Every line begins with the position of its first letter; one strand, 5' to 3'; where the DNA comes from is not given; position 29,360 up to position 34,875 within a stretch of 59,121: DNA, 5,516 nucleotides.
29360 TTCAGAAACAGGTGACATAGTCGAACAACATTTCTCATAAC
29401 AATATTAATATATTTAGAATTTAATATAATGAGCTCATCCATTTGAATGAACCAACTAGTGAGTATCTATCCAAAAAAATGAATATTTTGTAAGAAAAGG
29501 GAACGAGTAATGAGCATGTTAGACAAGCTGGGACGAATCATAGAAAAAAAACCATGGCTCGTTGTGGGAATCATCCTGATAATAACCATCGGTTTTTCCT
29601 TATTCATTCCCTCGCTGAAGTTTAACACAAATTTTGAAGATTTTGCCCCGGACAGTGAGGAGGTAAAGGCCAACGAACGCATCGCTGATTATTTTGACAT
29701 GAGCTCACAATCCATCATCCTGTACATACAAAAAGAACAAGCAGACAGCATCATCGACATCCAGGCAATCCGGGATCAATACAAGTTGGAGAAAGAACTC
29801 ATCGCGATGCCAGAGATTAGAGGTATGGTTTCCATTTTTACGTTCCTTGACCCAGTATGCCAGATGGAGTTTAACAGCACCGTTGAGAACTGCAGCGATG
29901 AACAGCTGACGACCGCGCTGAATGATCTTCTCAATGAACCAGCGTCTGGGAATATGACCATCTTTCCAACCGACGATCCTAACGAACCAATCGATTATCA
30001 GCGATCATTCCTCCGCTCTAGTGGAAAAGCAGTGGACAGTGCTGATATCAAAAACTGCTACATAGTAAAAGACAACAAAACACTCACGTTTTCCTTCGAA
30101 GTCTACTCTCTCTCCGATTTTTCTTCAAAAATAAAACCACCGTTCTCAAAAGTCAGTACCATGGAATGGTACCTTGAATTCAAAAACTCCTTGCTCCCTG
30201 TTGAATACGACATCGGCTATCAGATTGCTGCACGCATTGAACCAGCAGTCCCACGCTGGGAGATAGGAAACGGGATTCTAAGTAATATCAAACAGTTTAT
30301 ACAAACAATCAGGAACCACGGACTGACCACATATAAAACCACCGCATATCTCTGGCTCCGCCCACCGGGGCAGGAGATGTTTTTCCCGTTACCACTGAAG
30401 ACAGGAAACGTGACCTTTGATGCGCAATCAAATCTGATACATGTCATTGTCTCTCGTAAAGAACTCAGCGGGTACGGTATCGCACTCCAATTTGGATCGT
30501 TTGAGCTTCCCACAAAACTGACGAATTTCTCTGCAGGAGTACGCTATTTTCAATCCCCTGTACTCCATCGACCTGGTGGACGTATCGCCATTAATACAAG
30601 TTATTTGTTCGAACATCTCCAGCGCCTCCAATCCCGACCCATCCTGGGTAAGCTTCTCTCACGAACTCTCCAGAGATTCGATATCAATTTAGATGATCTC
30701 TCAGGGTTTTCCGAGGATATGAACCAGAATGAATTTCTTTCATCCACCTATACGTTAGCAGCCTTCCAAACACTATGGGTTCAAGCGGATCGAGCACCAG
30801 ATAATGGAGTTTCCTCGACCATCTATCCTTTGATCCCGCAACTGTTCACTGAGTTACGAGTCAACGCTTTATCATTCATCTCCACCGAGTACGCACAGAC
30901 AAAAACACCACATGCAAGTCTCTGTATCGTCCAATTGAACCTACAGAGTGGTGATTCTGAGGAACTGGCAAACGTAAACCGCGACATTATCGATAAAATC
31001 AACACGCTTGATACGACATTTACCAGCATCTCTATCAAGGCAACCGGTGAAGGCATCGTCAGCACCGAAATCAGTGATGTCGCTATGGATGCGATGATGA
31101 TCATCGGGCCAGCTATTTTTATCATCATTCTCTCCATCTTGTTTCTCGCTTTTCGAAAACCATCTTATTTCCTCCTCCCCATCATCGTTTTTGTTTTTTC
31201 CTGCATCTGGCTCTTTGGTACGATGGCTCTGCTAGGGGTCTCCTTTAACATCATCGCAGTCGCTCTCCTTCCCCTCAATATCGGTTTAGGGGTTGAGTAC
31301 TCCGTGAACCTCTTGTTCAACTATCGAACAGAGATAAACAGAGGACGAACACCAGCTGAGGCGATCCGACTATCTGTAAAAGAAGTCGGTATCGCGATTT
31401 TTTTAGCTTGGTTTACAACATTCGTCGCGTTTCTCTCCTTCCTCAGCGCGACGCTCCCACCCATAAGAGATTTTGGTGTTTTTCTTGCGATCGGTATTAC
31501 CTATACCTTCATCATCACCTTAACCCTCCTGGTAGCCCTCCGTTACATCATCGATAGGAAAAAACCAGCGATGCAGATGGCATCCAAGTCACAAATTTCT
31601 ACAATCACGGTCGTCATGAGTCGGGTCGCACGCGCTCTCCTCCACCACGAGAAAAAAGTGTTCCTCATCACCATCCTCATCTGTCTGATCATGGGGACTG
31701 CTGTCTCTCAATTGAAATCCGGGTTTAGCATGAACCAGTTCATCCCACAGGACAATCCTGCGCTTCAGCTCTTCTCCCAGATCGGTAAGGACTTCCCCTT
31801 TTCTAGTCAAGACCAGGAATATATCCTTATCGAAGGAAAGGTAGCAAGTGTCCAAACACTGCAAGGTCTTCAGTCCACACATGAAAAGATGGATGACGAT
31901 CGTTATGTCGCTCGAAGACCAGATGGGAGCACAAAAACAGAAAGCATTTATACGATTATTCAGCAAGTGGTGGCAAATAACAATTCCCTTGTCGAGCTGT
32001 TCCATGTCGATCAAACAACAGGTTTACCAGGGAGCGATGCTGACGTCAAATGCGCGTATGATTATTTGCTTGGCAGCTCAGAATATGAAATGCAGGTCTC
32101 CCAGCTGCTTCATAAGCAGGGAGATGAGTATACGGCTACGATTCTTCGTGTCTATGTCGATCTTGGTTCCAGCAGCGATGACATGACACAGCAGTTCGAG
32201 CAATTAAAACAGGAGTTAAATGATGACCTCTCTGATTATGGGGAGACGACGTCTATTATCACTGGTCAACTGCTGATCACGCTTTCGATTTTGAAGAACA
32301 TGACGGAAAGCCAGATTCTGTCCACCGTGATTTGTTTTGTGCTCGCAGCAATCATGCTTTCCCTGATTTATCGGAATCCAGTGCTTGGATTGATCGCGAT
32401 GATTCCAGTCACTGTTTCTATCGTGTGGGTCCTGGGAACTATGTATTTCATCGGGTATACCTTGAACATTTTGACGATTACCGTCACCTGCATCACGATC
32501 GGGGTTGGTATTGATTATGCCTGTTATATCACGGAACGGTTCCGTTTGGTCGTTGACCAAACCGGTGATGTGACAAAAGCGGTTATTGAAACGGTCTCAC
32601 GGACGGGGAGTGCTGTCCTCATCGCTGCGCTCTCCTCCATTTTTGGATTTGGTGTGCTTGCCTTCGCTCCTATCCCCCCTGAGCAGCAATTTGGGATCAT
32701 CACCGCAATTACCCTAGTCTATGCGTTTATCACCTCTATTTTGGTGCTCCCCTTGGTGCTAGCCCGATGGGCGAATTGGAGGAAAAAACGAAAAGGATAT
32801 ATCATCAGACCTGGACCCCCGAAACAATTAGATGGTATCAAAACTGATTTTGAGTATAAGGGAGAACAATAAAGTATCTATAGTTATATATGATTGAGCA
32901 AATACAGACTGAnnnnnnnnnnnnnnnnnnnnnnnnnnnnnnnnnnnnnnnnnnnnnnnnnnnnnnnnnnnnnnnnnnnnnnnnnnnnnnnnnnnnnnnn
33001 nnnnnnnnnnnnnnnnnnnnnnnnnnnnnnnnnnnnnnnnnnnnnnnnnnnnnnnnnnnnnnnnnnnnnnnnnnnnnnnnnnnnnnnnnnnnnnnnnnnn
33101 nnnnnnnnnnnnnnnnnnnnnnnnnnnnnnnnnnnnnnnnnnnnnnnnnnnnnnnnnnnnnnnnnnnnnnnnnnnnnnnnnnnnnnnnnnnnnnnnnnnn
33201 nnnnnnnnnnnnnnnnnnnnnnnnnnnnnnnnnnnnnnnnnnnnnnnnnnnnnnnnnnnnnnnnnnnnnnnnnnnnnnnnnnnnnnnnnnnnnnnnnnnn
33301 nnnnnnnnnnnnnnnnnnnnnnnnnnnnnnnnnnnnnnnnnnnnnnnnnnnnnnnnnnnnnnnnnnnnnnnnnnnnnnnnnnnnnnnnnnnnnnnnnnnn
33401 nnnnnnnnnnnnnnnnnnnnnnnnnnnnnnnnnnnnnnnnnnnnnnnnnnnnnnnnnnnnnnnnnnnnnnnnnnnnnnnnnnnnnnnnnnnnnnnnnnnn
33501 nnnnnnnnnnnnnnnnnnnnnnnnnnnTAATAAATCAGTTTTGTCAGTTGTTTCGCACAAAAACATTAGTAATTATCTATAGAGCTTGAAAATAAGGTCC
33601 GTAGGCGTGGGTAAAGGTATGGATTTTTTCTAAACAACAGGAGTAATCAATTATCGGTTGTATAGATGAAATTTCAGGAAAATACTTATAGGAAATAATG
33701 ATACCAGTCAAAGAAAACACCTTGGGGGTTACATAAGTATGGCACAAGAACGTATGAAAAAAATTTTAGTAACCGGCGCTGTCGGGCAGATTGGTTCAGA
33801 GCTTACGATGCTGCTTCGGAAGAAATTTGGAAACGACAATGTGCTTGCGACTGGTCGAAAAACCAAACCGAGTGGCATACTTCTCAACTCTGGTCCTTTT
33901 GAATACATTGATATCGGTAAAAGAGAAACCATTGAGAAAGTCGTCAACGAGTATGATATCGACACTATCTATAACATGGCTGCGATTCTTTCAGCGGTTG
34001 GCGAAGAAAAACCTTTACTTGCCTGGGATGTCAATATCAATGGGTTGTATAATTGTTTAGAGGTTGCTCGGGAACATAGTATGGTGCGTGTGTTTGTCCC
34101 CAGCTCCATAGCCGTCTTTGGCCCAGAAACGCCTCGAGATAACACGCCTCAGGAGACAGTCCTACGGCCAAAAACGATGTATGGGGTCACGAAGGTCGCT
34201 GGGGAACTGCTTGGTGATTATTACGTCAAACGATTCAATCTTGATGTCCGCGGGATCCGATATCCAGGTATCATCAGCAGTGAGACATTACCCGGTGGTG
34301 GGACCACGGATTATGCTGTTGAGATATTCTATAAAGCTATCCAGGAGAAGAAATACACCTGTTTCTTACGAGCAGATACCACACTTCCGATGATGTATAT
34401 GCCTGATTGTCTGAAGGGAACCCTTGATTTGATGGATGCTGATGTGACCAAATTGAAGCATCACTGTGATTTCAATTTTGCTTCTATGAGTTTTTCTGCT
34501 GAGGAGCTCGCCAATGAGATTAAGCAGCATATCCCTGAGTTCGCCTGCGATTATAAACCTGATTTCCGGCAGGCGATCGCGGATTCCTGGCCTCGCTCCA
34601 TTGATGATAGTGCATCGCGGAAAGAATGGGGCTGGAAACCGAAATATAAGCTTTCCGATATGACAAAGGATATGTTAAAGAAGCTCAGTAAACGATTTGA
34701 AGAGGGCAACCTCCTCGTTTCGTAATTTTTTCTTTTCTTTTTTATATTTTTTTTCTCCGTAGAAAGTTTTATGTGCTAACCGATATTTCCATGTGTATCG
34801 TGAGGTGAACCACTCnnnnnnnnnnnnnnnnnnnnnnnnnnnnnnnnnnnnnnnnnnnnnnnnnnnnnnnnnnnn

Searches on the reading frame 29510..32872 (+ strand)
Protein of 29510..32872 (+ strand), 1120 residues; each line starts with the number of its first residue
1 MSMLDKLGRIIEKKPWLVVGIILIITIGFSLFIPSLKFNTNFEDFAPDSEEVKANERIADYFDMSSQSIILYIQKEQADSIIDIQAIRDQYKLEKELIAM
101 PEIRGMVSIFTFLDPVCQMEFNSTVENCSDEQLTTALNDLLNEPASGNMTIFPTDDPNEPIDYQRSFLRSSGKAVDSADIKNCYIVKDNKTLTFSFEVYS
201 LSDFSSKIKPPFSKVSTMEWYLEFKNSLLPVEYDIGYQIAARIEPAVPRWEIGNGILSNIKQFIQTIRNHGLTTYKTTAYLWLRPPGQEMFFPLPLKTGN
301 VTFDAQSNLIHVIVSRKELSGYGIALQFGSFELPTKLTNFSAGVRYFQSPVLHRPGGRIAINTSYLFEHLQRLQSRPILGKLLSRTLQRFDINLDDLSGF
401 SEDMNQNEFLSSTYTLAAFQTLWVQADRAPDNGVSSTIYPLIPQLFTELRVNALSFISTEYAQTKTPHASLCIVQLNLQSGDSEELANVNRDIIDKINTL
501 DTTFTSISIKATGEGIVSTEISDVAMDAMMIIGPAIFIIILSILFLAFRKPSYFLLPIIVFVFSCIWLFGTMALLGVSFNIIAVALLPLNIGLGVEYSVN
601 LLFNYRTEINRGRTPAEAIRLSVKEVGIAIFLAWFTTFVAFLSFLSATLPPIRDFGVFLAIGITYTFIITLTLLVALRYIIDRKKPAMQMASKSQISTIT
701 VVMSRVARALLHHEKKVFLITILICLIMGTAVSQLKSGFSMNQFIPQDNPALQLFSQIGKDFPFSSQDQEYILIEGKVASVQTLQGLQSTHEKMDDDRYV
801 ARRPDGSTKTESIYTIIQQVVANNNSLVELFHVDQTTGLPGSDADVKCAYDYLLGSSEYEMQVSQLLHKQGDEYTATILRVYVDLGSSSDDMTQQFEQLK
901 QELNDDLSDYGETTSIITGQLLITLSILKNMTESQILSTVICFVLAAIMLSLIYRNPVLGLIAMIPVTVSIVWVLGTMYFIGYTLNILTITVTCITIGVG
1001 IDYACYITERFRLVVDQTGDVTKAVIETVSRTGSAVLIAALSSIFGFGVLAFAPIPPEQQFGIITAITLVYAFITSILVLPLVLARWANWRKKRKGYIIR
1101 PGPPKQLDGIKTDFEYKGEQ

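Call 8: search_protein_families(library=pfam, proteins=[window:29510-32872:+], max_evalue=0.001)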
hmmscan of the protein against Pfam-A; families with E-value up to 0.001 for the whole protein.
window:29510-32872:+ (1120 aa): 4 families
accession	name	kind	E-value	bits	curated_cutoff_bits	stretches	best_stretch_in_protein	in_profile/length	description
PF03176.21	MMPL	-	5e-48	164.2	20.5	2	744-1093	2-310/333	MMPL family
PF02460.24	Patched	-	5.4e-16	59.2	23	2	937-1084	8-154/156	Patched SSD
PF12349.14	Sterol-sensing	-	3.9e-15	56.5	22.3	2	957-1085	6-134/153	Sterol-sensing domain of SREBP cleavage-activation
PF00873.25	ACR_tran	-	2.1e-11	42.7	28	2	874-1092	277-494/1021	AcrB/AcrD/AcrF family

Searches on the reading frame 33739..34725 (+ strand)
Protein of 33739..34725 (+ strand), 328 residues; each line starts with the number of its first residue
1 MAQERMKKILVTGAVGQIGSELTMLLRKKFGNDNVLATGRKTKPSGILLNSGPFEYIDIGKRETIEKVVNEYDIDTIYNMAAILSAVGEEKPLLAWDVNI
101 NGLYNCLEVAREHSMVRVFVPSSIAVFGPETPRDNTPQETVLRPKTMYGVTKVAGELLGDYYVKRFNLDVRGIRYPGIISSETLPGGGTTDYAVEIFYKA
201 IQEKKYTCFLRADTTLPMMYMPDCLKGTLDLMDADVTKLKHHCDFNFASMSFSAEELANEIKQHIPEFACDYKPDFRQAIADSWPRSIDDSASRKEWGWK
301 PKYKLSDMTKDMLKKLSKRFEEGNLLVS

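Call 8: search_protein_families(library=pfam, proteins=[window:33739-34725:+], max_evalue=0.001)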
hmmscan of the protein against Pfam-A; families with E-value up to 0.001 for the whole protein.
window:33739-34725:+ (328 aa): 6 families
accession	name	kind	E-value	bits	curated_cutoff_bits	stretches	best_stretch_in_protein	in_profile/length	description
PF01370.27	Epimerase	-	6.4e-27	94.9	20.9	1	9-233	1-226/240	NAD dependent epimerase/dehydratase family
PF16363.11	GDP_Man_Dehyd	-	1.5e-24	87.5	27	1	10-171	1-176/332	GDP-mannose 4,6 dehydratase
PF04321.23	RmlD_sub_bind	-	4.2e-14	52.7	27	1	8-157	2-134/287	RmlD substrate binding domain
PF07993.18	NAD_binding_4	-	6.5e-08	32.5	20.1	1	73-213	88-242/258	Male sterility protein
PF01073.25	3Beta_HSD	-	1.4e-06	28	22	1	10-135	1-128/280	3-beta hydroxysteroid dehydrogenase/isomerase family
PF02719.21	Polysacc_synt_2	-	2.7e-06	27.2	20.2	1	9-120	1-125/293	Polysaccharide biosynthesis protein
